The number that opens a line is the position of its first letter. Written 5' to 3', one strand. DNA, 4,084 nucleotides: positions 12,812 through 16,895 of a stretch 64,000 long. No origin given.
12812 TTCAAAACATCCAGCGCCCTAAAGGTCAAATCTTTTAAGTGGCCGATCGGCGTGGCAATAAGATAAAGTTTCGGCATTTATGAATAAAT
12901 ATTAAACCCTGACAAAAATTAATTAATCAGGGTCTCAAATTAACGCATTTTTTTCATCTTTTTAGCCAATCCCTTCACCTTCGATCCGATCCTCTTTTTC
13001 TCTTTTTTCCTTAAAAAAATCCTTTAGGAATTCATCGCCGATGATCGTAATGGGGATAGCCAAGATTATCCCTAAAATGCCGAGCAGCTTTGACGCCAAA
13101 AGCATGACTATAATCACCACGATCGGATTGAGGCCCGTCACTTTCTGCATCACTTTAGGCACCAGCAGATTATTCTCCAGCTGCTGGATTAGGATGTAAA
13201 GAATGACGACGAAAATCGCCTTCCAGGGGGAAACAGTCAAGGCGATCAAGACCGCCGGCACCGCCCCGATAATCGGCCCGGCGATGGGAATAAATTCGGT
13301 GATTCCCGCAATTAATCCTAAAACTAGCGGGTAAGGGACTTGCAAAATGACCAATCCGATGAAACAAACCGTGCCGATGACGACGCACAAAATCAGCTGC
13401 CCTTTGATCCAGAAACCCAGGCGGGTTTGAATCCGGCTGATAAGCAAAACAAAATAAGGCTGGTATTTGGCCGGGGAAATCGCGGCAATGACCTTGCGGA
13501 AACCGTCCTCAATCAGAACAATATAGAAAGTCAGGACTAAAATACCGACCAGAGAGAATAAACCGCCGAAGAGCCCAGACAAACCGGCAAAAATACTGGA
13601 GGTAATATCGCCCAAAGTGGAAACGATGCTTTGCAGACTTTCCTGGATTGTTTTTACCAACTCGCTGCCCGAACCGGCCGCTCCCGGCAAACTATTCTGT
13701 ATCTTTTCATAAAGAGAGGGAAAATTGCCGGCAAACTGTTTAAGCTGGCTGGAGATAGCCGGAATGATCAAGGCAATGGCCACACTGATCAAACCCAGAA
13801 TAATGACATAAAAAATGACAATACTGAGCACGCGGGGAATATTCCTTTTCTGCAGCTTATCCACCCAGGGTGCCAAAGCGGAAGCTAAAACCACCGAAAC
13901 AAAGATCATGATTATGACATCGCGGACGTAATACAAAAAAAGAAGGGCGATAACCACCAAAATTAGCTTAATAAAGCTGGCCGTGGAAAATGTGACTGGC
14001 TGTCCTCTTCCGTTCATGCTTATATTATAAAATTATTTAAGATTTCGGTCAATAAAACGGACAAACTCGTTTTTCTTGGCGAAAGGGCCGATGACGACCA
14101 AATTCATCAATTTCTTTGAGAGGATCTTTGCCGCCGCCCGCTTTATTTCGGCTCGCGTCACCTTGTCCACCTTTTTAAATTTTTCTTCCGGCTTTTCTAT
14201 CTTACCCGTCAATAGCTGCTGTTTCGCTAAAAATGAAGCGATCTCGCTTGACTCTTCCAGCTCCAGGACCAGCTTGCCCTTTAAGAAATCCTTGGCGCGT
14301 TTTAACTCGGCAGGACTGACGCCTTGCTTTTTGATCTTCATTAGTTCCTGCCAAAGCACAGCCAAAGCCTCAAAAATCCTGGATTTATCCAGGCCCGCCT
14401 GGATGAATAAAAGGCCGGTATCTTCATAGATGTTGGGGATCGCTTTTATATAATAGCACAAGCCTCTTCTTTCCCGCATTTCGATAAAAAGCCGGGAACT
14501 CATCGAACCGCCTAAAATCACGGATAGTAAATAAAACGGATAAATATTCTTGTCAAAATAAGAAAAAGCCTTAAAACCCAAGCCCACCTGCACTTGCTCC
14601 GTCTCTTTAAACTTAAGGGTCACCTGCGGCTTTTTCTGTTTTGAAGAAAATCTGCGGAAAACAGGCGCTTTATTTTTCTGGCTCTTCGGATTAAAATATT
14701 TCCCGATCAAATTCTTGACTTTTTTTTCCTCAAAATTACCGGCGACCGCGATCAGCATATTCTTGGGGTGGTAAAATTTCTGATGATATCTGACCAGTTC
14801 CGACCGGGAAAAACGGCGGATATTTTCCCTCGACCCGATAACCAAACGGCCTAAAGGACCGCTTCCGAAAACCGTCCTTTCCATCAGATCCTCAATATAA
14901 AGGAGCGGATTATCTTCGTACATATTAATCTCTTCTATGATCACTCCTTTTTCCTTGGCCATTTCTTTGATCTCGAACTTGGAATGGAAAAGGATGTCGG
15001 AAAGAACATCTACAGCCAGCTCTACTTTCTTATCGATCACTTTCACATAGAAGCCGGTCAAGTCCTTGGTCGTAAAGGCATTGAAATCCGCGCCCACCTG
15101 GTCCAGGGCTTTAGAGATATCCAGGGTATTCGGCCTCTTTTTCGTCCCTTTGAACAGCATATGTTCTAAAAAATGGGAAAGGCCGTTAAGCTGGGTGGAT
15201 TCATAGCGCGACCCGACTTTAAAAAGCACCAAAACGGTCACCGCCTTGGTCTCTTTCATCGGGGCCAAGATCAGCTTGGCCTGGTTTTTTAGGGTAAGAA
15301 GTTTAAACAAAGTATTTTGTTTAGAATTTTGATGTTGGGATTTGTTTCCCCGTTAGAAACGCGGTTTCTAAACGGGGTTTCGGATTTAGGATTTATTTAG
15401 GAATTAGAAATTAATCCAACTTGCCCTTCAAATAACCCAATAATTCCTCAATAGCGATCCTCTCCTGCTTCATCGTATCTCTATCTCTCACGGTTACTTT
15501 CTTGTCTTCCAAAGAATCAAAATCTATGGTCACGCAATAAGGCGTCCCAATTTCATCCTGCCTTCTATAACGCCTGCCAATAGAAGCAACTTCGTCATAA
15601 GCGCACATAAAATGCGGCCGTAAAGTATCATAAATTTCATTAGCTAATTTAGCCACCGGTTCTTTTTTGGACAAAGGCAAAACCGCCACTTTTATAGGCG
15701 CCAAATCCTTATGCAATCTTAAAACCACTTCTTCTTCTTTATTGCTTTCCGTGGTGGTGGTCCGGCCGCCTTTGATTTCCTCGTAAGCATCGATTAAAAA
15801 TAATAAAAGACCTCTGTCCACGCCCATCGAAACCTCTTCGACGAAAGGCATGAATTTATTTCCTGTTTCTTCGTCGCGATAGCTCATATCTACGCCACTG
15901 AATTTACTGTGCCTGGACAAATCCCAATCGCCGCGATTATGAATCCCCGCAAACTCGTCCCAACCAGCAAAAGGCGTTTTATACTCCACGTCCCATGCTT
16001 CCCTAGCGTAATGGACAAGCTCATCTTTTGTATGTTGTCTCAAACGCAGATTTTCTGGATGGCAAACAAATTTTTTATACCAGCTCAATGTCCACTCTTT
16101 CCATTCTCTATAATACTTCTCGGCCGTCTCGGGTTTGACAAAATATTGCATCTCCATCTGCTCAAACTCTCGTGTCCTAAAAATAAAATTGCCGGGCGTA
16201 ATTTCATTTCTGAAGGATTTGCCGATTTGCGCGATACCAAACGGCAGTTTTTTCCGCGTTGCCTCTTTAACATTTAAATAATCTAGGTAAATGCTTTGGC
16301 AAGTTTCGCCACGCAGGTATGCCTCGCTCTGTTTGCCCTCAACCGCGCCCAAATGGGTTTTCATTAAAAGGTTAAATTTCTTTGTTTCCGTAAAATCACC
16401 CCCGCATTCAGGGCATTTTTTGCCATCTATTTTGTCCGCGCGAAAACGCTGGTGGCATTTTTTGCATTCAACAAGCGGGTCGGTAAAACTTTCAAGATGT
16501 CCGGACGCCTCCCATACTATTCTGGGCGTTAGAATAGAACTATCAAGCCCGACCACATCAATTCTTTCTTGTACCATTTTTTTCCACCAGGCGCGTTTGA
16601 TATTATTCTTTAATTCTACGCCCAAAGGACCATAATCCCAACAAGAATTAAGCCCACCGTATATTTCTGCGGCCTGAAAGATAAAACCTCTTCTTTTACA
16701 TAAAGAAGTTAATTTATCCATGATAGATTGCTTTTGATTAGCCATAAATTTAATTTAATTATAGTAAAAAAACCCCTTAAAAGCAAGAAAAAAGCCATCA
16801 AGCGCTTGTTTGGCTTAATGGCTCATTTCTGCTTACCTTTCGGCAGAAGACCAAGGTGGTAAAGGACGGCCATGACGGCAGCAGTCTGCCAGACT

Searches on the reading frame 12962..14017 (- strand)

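Call 17: search_protein_families(library=pfam, proteins=[window:12962-14017:-], max_evalue=0.001)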
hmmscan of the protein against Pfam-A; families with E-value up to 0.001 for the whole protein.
window:12962-14017:- (351 aa): 1 family
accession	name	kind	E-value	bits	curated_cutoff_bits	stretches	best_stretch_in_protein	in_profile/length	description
PF01594.21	AI-2E_transport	-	1e-67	229.1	34.3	1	15-333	2-325/327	AI-2E family transporter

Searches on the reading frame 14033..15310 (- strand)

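Call 17: search_protein_families(library=pfam, proteins=[window:14033-15310:-], max_evalue=0.001)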
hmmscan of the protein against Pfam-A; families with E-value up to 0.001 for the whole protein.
window:14033-15310:- (425 aa): 2 families
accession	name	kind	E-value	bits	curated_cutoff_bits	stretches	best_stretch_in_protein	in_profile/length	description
PF05193.26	Peptidase_M16_C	-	1.3e-42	146.2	23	1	167-341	2-179/181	Peptidase M16 inactive domain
PF00675.25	Peptidase_M16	-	1.1e-37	129.7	22.3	1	20-158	9-146/149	Insulinase (Peptidase family M16)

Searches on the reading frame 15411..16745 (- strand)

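Call 17: search_protein_families(library=pfam, proteins=[window:15411-16745:-], max_evalue=0.001)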
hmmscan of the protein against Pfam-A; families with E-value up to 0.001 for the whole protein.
window:15411-16745:- (444 aa): 3 families
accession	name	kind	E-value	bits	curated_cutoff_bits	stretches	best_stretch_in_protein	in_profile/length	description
PF03129.25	HGTP_anticodon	-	2.8e-22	79.1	21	1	352-440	1-92/94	Anticodon binding domain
PF00587.30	tRNA-synt_2b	-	2.4e-14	54.2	29.3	1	139-316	8-175/179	tRNA synthetase class II core domain (G, H, P, S and T)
PF23455.1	DUF7129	-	0.0002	21.4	30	1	92-118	12-37/45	Domain of unknown function (DUF7129)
